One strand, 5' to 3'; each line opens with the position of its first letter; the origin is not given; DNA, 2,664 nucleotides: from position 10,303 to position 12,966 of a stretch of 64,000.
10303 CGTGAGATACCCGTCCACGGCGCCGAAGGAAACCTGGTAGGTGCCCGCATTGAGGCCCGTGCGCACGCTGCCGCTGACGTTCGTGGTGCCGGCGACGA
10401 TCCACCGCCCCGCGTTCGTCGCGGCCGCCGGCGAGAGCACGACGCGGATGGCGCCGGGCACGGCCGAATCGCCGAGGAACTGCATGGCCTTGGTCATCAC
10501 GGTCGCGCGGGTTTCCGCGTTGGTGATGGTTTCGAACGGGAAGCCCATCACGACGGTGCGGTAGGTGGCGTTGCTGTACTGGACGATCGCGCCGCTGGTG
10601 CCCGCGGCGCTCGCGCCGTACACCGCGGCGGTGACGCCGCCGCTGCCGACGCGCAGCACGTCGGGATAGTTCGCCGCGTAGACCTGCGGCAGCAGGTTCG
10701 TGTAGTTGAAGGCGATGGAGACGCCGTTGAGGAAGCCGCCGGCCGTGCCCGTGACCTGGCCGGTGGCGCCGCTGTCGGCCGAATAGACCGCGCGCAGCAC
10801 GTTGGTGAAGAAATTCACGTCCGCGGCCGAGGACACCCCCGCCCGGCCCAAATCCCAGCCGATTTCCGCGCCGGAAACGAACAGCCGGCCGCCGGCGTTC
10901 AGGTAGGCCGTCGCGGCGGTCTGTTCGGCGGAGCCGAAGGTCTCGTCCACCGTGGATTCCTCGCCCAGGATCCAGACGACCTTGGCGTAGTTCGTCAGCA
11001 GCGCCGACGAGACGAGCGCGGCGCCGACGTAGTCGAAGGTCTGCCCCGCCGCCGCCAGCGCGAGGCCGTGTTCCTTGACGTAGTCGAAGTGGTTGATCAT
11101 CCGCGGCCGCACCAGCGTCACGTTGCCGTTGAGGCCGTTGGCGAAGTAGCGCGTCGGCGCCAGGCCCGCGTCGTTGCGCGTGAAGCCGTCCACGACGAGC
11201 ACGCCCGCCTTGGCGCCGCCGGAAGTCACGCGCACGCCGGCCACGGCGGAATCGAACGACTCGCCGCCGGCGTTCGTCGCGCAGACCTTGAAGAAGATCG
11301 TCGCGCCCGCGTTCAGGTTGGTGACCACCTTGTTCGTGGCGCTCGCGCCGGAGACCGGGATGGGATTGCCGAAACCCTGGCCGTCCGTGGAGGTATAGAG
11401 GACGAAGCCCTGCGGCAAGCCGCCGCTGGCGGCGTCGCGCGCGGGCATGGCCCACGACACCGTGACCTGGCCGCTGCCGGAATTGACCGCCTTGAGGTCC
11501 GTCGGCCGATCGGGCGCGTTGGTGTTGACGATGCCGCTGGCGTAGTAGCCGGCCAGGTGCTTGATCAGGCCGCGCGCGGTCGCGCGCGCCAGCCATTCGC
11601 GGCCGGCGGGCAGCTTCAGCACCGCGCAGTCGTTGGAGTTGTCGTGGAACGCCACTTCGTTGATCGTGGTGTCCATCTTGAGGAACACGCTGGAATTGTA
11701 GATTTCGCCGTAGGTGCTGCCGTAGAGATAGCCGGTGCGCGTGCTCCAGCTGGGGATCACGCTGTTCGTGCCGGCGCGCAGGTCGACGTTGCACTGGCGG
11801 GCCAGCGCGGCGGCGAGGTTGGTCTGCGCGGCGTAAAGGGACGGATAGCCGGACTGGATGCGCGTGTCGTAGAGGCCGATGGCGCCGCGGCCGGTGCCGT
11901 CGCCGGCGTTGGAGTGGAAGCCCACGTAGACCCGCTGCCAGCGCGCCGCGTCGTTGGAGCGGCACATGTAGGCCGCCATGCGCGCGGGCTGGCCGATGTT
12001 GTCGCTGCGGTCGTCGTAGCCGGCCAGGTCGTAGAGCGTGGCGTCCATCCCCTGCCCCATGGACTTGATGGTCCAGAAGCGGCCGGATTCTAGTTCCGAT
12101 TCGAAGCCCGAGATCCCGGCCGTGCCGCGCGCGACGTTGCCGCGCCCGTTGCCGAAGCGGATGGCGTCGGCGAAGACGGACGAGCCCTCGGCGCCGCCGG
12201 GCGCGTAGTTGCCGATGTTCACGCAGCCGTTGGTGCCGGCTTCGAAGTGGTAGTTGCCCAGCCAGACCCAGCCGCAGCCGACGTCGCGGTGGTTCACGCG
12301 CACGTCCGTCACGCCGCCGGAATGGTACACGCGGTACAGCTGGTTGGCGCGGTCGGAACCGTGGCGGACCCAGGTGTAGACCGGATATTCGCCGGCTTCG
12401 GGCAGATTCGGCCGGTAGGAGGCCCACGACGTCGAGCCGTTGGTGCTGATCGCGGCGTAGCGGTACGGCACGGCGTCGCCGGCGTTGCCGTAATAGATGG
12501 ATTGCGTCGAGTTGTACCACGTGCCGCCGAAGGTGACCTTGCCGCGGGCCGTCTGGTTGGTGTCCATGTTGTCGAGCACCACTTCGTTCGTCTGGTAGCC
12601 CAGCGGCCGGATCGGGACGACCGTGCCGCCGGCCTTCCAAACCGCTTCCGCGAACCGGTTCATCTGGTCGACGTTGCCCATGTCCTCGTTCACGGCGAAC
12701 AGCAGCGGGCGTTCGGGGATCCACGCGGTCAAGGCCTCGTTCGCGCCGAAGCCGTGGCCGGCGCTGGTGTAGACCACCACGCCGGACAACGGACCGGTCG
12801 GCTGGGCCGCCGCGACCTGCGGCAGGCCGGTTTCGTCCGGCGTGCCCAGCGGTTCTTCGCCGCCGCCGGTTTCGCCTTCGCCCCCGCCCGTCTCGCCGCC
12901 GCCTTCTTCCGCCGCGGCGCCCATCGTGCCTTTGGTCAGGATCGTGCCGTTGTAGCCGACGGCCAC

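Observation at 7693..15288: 2531-aa secreted protein combining GH18, a BNR-type beta-propeller, an Amidase_3-like domain, a GATase1/ThuA-like domain, FN3, about eight Ig-like repeats and TSP3 Ca-binding repeats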

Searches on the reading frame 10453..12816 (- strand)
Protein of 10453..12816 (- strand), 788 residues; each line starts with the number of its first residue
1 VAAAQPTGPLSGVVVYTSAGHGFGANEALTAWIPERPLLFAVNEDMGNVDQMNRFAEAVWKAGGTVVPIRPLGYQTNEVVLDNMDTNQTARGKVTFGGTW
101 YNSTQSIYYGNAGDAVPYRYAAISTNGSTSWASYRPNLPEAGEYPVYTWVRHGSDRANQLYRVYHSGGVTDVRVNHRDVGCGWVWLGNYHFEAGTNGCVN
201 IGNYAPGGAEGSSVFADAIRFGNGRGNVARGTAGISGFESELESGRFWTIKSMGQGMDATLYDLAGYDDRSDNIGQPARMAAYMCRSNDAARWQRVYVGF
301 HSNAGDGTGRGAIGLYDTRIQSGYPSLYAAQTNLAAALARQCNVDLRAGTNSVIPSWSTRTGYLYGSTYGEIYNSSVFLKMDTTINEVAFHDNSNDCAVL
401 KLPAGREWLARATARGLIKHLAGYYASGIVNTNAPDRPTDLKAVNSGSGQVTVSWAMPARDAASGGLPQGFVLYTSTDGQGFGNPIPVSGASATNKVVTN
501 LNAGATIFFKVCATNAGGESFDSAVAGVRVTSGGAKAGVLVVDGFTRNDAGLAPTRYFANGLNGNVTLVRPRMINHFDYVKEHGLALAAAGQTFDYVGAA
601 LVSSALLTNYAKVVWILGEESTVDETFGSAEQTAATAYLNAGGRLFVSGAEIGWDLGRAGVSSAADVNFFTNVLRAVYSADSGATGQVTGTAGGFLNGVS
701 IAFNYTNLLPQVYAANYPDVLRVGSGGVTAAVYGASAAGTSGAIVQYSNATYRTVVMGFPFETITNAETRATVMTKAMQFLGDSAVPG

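Call 10: find_homologous_proteins(query=window:10453-12816:-, max_evalue=0.00001)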
Query seq(788 aa) (788 aa): 604 proteins with E <= 0.00001 among 8000 candidates; the best 120 are listed.
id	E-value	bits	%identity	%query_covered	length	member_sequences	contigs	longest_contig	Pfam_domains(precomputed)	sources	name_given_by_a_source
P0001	0.0e+0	1577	89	100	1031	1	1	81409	PF25275.2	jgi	jgi:hypothetical protein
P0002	0.0e+0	1483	83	99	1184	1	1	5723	PF25275.2,PF25852.1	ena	-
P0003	0.0e+0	1136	67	100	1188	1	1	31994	PF25275.2,PF00041.28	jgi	jgi:hypothetical protein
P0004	0.0e+0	1100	65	99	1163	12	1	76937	PF25275.2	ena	-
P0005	2.6e-297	1007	61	99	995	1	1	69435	PF25275.2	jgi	jgi:hypothetical protein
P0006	3.0e-294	997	61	99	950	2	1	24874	PF25275.2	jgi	jgi:hypothetical protein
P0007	9.0e-269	912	95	56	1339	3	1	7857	PF00041.28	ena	-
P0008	1.1e-257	876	54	100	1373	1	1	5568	PF25275.2,PF00041.28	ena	-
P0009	1.1e-233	796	52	99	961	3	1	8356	PF25275.2,PF01520.24,PF00041.28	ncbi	-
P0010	5.8e-228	777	51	99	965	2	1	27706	PF25275.2,PF01520.24,PF00041.28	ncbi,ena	-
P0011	1.4e-226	773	50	99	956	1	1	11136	PF25275.2,PF00041.28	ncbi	-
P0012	8.2e-226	770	50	99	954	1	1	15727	PF25275.2,PF00041.28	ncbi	-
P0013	1.4e-218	746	49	99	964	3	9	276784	PF25275.2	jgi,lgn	jgi:hypothetical protein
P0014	3.3e-216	738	49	99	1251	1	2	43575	PF25275.2,PF25852.1,PF00041.28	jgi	jgi:hypothetical protein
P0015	1.7e-215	736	49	99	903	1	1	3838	PF25275.2,PF01520.24,PF00041.28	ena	-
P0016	2.8e-212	725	48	99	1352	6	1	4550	PF25275.2,PF25852.1,PF00041.28,PF18884.6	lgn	-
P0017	1.8e-209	716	49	99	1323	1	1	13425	PF25275.2,PF00704.35,PF00041.28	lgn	-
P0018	7.4e-186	638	40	99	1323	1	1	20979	PF25275.2,PF00041.28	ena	-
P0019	1.1e-185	638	89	40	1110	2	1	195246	PF25275.2,PF25852.1,PF00704.35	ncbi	ncbi:MAG: glycosyl hydrolase family 18 protein, partial [Kiritimatiellia bacterium]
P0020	5.4e-184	632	43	100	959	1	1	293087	PF25275.2,PF00041.28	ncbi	ncbi:MAG: hypothetical protein Kow0059_07450 [Candidatus Sumerlaeia bacterium]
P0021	9.7e-184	631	45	99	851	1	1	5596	PF25275.2,PF00041.28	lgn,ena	-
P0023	6.3e-181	622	43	100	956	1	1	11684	PF25275.2,PF00041.28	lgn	-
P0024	5.0e-177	609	44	99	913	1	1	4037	PF25275.2,PF00041.28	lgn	-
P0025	8.3e-176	605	44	99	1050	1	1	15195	PF25275.2,PF00041.28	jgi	jgi:cell division septation protein DedD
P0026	7.9e-173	595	43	100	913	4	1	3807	PF25275.2,PF00041.28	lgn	-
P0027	2.2e-171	590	43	100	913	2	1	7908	PF25275.2,PF01520.24,PF00041.28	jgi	jgi:hypothetical protein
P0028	2.7e-171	590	42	99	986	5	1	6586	PF25275.2,PF00041.28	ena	-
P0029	3.4e-171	590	44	99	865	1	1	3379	PF25275.2,PF00041.28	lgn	-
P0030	4.5e-171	589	44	100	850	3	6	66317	PF25275.2,PF00041.28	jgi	jgi:hypothetical protein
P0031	7.1e-171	589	44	99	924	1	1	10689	PF14258.13,PF25275.2,PF00041.28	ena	-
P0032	1.4e-170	588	44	99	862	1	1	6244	PF25275.2,PF00041.28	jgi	jgi:hypothetical protein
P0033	1.6e-170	587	44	99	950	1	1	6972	PF25275.2,PF00041.28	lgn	-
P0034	1.6e-170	587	42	99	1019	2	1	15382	PF13927.13,PF25275.2,PF01520.24,PF00041.28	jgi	jgi:hypothetical protein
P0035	4.1e-170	586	44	99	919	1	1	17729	PF25275.2,PF00041.28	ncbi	-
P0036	2.2e-169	584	42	99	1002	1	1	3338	PF25275.2,PF00041.28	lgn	-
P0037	2.7e-169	583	44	99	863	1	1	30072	PF25275.2,PF00041.28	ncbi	-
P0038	8.3e-169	582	43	99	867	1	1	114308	PF25275.2,PF00041.28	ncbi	-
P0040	6.3e-168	579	43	99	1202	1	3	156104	PF25275.2,PF00041.28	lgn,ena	-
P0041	1.8e-167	577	41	99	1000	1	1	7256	PF25275.2,PF00041.28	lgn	-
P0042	2.9e-167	577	43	99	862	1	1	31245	PF25275.2,PF00041.28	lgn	-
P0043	4.9e-167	576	43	99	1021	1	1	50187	PF07679.23,PF13927.13,PF25275.2,PF00041.28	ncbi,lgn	-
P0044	5.5e-167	576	44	99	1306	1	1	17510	PF25275.2,PF00041.28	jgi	-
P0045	8.1e-167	575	44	99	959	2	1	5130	PF25275.2,PF00041.28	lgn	-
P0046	1.9e-166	574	43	99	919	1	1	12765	PF25275.2,PF00041.28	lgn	-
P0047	7.9e-166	572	42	99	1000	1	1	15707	PF25275.2,PF00041.28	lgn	-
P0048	4.7e-165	569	43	99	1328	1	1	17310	PF25275.2,PF00041.28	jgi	jgi:hypothetical protein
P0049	9.9e-165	568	42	99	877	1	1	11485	PF25275.2,PF00041.28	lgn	-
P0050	1.3e-164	568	43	99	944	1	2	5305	PF25275.2,PF00041.28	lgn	-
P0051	1.5e-164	568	43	95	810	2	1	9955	PF25275.2,PF00041.28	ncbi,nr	ncbi:MAG: fibronectin type III domain-containing protein, partial [Verrucomicrobiales bacterium]|nr:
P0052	3.3e-164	566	42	99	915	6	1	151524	PF25275.2,PF00041.28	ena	-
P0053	5.1e-164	566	43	99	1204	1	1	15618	PF00404.25,PF25275.2,PF01520.24,PF00041.28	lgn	-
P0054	5.1e-164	566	43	99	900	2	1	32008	PF25275.2,PF00041.28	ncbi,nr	ncbi:MAG TPA: fibronectin type III domain-containing protein [Verrucomicrobiae bacterium]|nr:fibrone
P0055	6.7e-164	565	42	99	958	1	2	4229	PF25275.2,PF00041.28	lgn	-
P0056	7.3e-164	565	44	97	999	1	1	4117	PF13927.13,PF25275.2,PF00041.28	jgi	jgi:hypothetical protein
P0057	9.7e-164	565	43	100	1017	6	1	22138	PF07679.23,PF13927.13,PF25275.2,PF01520.24,PF00041.28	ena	-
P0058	1.2e-163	565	43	99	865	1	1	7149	PF25275.2,PF00041.28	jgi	jgi:hypothetical protein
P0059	1.5e-163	564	42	100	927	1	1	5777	PF25275.2,PF00041.28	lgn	-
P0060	1.5e-163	564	43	99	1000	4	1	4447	PF07679.23,PF13927.13,PF25275.2,PF00041.28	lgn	-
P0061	2.0e-163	564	43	99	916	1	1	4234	PF25275.2,PF00041.28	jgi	jgi:hypothetical protein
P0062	2.5e-163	564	42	100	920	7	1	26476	PF25275.2,PF00041.28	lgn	-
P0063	3.3e-163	563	43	99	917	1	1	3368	PF25275.2,PF00041.28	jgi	jgi:hypothetical protein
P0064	4.8e-163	563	42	98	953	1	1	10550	PF25275.2,PF00041.28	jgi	-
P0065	7.0e-163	562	41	100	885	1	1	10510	PF25275.2,PF00041.28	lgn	-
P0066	7.3e-163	562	42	99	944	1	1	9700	PF25275.2,PF00041.28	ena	-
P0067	9.9e-163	562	42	99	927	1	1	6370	PF25275.2,PF00041.28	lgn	-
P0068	2.2e-162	560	43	99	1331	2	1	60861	PF07679.23,PF13895.13,PF13927.13,PF25275.2,PF00047.32,PF00041.28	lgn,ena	-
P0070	3.6e-162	560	43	99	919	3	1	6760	PF25275.2,PF00041.28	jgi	jgi:hypothetical protein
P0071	5.8e-162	559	42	100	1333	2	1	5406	PF25275.2,PF00041.28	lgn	-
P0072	6.6e-162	559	42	99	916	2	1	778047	PF25275.2,PF01520.24,PF00041.28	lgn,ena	-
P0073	1.0e-161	558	42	99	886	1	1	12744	PF25275.2,PF00041.28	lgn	-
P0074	1.6e-161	558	43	99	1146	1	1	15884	PF00404.25,PF25275.2,PF01520.24,PF00041.28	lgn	-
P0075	2.1e-161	557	42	100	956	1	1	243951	PF25275.2,PF00041.28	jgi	jgi:fibronectin type III domain protein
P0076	2.2e-161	557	42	99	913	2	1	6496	PF25275.2,PF00041.28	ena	-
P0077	3.1e-161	557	42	100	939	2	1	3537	PF25275.2,PF00041.28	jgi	-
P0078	4.4e-161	556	41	99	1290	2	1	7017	PF25275.2,PF27998.1,PF00041.28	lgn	-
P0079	7.6e-161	555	41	99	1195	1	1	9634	PF25275.2,PF01520.24,PF00041.28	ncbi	-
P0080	9.2e-161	555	43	99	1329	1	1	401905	PF25275.2,PF00041.28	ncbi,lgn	-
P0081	9.2e-161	555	42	99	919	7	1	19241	PF25275.2,PF00041.28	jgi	-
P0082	1.2e-160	555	42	99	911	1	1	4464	PF25275.2,PF01520.24,PF00041.28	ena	-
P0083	1.4e-160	554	43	99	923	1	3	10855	PF25275.2,PF00041.28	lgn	-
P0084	1.6e-160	554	43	99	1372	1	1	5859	PF07679.23,PF13927.13,PF25275.2,PF00041.28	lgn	-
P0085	2.0e-160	554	43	99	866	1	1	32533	PF25275.2,PF00041.28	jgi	jgi:hypothetical protein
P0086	2.3e-160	554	41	100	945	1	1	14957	PF25275.2,PF00041.28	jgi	jgi:hypothetical protein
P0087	2.6e-160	554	41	100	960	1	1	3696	PF25275.2,PF00041.28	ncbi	-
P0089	3.3e-160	553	41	99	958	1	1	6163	PF25275.2,PF00041.28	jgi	jgi:hypothetical protein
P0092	5.9e-160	552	41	99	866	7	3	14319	PF25275.2,PF00041.28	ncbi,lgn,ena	-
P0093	6.0e-160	552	42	99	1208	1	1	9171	PF25275.2,PF00041.28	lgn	-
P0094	7.7e-160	552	42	99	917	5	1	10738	PF25275.2,PF00041.28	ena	-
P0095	8.3e-160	552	42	99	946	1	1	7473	PF25275.2,PF00041.28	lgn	-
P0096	9.4e-160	552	42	99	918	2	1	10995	PF25275.2,PF00041.28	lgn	-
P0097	1.0e-159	552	41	100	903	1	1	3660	PF25275.2,PF01520.24,PF00041.28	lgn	-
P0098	1.3e-159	551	42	99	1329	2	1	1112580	PF25275.2,PF00041.28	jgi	jgi:hypothetical protein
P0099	1.5e-159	551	43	100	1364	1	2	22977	PF25275.2,PF00041.28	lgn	-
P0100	1.9e-159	551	41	99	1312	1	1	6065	PF25275.2,PF00041.28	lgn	-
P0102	2.2e-159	551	42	100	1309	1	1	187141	PF25275.2,PF00041.28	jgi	jgi:hypothetical protein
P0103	2.3e-159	550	43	100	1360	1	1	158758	PF25275.2,PF00041.28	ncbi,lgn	ncbi:MAG: hypothetical protein V4726_03755 [Verrucomicrobiota bacterium]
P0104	2.3e-159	550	41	99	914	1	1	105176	PF25275.2,PF00041.28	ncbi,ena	-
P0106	2.4e-159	550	42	99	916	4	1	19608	PF25275.2,PF00041.28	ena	-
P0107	2.8e-159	550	41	100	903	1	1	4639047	PF25275.2,PF01520.24,PF00041.28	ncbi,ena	-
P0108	3.0e-159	550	42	99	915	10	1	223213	PF25275.2,PF01520.24,PF00041.28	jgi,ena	-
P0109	3.7e-159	550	42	99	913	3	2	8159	PF25275.2,PF00041.28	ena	-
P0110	4.5e-159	550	42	99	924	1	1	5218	PF25275.2,PF00041.28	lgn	-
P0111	5.1e-159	549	43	99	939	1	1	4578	PF25275.2,PF00041.28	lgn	-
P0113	5.5e-159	549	42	99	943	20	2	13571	PF25275.2,PF00041.28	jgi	-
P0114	5.7e-159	549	43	99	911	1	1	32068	PF25275.2,PF00041.28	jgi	jgi:hypothetical protein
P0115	6.7e-159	549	42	100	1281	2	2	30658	PF00415.25,PF13927.13,PF25275.2,PF13540.13,PF00041.28,PF25390.2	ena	-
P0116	6.7e-159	549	40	99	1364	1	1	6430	PF07679.23,PF13895.13,PF13927.13,PF25275.2,PF00047.32,PF00041.28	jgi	jgi:hypothetical protein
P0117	8.6e-159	549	42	99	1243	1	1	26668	PF25275.2,PF00041.28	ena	-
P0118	8.7e-159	549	43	99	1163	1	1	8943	PF25275.2,PF00041.28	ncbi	-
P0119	1.1e-158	548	43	99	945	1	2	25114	PF25275.2,PF00041.28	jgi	-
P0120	1.1e-158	548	42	100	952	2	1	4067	PF25275.2,PF00041.28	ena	-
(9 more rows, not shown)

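Call 32: search_protein_families(library=pfam, proteins=[P0019, P0002, P0017, P0014, P0016, P0001, P0007, P0031], max_evalue=0.01)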
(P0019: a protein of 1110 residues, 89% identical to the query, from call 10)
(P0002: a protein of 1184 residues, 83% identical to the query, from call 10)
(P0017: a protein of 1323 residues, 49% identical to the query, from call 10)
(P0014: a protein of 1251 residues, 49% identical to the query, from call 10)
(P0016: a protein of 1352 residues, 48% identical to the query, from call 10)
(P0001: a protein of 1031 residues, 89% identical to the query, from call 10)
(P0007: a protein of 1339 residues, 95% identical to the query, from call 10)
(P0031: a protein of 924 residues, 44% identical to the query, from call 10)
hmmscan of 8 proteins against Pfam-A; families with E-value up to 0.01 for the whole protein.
P0019 (1110 aa): 3 families
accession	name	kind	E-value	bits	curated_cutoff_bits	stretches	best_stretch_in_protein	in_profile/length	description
PF00704.34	Glyco_hydro_18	-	3.1e-30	106.4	29.6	1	143-457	5-316/317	Glycosyl hydrolases family 18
PF25275.1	Golvesin_C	-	5.4e-23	81.9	31.6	1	886-1020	5-131/132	Golvesin C-terminal domain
PF19755.4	DUF6242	-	5.1e-06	26.9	29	0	556-613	156-217/217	Domain of unknown function (DUF6242)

P0002 (1184 aa): 3 families
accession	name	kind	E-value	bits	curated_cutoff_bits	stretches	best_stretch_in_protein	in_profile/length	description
PF25275.1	Golvesin_C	-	4.7e-22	78.9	31.6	1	466-599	6-131/132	Golvesin C-terminal domain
PF19755.4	DUF6242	-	0.0002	21.7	29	0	126-177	164-217/217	Domain of unknown function (DUF6242)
PF00041.27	fn3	-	0.00046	20.8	25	1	816-902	3-79/84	Fibronectin type III domain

P0017 (1323 aa): 6 families
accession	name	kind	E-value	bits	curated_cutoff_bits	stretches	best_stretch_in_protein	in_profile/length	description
PF00704.34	Glyco_hydro_18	-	6.6e-29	102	29.6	1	20-250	81-317/317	Glycosyl hydrolases family 18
PF25275.1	Golvesin_C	-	1.5e-26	93.5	31.6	1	359-495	2-131/132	Golvesin C-terminal domain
PF00041.27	fn3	-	3.3e-11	43.7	25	1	718-794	13-82/84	Fibronectin type III domain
PF16656.11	Pur_ac_phosph_N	-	4e-05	24.5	30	1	724-782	18-82/93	Purple acid Phosphatase, N-terminal domain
PF01520.23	Amidase_3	-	5.4e-05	23.7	27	1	568-690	70-173/174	N-acetylmuramoyl-L-alanine amidase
PF18884.5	TSP3_bac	-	0.0022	18.2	25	0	1199-1213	1-15/22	Bacterial TSP3 repeat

P0014 (1251 aa): 3 families
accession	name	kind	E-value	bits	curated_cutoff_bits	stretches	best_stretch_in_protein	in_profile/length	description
PF25275.1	Golvesin_C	-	1e-24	87.5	31.6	1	415-552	1-131/132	Golvesin C-terminal domain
PF00041.27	fn3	-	5.7e-09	36.5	25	1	765-855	1-81/84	Fibronectin type III domain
PF01520.23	Amidase_3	-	0.00011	22.7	27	1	625-747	69-172/174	N-acetylmuramoyl-L-alanine amidase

P0016 (1352 aa): 4 families
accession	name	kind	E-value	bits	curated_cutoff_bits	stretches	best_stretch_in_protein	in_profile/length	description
PF25275.1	Golvesin_C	-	3.6e-25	89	31.6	1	434-571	1-131/132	Golvesin C-terminal domain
PF18884.5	TSP3_bac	-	3.3e-08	33.6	25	1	1250-1271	1-22/22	Bacterial TSP3 repeat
PF00041.27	fn3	-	2.2e-07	31.4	25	1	784-873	2-81/84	Fibronectin type III domain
PF19755.4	DUF6242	-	2.1e-05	25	29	0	151-232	128-217/217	Domain of unknown function (DUF6242)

P0001 (1031 aa): 2 families
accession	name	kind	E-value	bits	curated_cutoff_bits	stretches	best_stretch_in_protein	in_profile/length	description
PF25275.1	Golvesin_C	-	6.2e-24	85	31.6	1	221-355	5-131/132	Golvesin C-terminal domain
PF00041.27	fn3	-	0.00029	21.4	25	1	572-659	3-80/84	Fibronectin type III domain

P0007 (1339 aa): 1 family
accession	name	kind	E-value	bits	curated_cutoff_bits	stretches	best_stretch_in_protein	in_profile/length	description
PF00041.27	fn3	-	1.1e-05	26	25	1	94-181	2-79/84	Fibronectin type III domain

P0031 (924 aa): 4 families
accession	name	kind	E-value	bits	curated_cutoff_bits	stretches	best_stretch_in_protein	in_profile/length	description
PF25275.1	Golvesin_C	-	4.9e-21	75.6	31.6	1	138-276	1-131/132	Golvesin C-terminal domain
PF00041.27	fn3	-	1e-07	32.5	25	1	491-577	2-81/84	Fibronectin type III domain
PF14258.12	DUF4350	-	2.7e-05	25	30.4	1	686-822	50-160/181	Domain of unknown function (DUF4350)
PF01520.23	Amidase_3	-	0.00025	21.6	27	1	346-473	66-172/174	N-acetylmuramoyl-L-alanine amidase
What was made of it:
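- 11227..11517 (-): FN3 domain, aa 1258-1354. Homologues score up to 43.7 bits (call 32).
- On Bacterial TSP3 repeat (PF18884): The homologue P0016 reaches 33.6 bits (call 32).
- On FN3 (PF00041): The same position in homologues scores 31-44 bits (call 32).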

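Call 37: find_encoding_contigs(protein=P0019, flank=8000, max_places=3)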
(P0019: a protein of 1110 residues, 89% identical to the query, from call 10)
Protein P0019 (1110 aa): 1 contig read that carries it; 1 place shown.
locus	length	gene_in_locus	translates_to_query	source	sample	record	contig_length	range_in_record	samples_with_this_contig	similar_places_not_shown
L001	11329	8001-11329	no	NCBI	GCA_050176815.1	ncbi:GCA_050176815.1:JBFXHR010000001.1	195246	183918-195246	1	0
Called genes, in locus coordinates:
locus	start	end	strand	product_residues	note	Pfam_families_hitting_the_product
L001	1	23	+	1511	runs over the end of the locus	PF00932:LTD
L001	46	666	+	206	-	-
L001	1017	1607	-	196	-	PF04018:VCA0040-like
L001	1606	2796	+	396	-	PF00155:Aminotran_1_2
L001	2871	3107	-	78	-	PF20008:DUF6429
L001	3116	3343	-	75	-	PF09855:Zn_ribbon_13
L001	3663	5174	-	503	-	PF08903:DUF1846, PF20921:DUF1846_C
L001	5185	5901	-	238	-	-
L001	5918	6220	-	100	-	-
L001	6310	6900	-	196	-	PF01464:SLT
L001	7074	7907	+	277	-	PF06325:PrmA, PF13649:Methyltransf_25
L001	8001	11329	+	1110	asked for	PF00704:Glyco_hydro_18, PF25852:DUF6242_C (faint), PF25275:Golvesin_C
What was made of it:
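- The neighbour is absent beside the one orthologue whose upstream genes were checked (call 37).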

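Call 38: find_encoding_contigs(protein=P0017, flank=8000, max_places=3)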
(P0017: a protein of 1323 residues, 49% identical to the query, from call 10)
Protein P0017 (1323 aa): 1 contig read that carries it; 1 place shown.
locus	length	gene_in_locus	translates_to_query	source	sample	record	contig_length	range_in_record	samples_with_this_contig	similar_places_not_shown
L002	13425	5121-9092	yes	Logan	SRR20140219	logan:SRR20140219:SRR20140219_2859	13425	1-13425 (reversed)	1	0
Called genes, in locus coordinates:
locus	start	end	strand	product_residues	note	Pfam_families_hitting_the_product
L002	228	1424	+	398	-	PF00155:Aminotran_1_2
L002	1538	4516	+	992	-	PF16561:AMPK1_CBM (weak), PF02922:CBM_48 (weak), PF00128:Alpha-amylase (weak)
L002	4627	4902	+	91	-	-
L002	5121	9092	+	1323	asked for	PF00704:Glyco_hydro_18, PF25275:Golvesin_C, PF00041:fn3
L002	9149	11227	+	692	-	PF00082:Peptidase_S8, PF02225:PA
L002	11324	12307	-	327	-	PF00583:Acetyltransf_1 (weak), PF13508:Acetyltransf_7 (weak), PF13527:Acetyltransf_9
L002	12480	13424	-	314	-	?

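Call 43: find_encoding_contigs(protein=P0107, flank=8000, max_places=2)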
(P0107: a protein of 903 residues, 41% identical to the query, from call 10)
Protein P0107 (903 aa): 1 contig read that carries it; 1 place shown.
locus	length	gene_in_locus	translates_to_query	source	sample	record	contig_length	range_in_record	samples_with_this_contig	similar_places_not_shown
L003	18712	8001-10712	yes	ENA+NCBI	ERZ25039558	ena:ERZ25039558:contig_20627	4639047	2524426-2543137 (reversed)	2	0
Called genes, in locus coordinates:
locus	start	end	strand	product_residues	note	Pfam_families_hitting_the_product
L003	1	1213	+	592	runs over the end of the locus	PF05524:PEP-utilisers_N, PF00391:PEP-utilizers, PF02896:PEP-utilizers_C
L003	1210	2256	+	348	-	PF01087:GalP_UDP_transf, PF02744:GalP_UDP_tr_C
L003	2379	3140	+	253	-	PF00483:NTP_transferase, PF12804:NTP_transf_3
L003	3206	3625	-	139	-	-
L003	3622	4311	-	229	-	-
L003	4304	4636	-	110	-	PF03551:PadR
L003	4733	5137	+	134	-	PF22091:DUF6941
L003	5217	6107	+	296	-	PF01259:SAICAR_synt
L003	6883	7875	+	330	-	PF02899:Phage_int_SAM_1, PF00589:Phage_integrase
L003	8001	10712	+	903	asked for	PF25275:Golvesin_C, PF01520:Amidase_3 (weak), PF00041:fn3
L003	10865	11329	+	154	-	PF01161:PBP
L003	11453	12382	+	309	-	PF00698:Acyl_transf_1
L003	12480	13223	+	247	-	PF00106:adh_short, PF08659:KR, PF13561:adh_short_C2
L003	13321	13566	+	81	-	PF00550:PP-binding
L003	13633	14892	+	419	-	PF00109:ketoacyl-synt, PF02801:Ketoacyl-synt_C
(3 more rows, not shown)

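Call 44: find_encoding_contigs(protein=P0020, flank=8000, max_places=2)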
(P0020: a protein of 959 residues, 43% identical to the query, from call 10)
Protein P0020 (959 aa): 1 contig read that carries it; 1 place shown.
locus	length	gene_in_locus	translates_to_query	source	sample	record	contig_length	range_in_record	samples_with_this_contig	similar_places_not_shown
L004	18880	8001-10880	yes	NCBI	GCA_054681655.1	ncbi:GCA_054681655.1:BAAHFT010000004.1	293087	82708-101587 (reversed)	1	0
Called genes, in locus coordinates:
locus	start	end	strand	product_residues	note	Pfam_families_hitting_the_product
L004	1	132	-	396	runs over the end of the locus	PF13559:DUF4129 (weak)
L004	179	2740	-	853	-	-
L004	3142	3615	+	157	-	PF00572:Ribosomal_L13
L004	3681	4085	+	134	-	PF00380:Ribosomal_S9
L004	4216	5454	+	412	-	PF07690:MFS_1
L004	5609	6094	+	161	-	PF00994:MoCF_biosynth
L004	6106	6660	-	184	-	-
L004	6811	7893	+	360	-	PF00291:PALP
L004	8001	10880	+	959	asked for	PF25275:Golvesin_C, PF00041:fn3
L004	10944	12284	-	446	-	PF00595:PDZ (faint), PF13180:PDZ_2 (weak), PF17820:PDZ_6, PF19238:Radical_SAM_2, PF04459:DUF512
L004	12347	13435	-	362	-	PF01817:CM_2 (weak), PF00800:PDT, PF01842:ACT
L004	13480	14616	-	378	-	PF02463:SMC_N, PF13175:AAA_15, PF13476:AAA_23, PF13304:AAA_21 (weak)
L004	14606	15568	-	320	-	PF03279:Lip_A_acyltrans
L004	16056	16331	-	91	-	PF00216:Bac_DNA_binding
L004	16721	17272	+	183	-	PF04343:DUF488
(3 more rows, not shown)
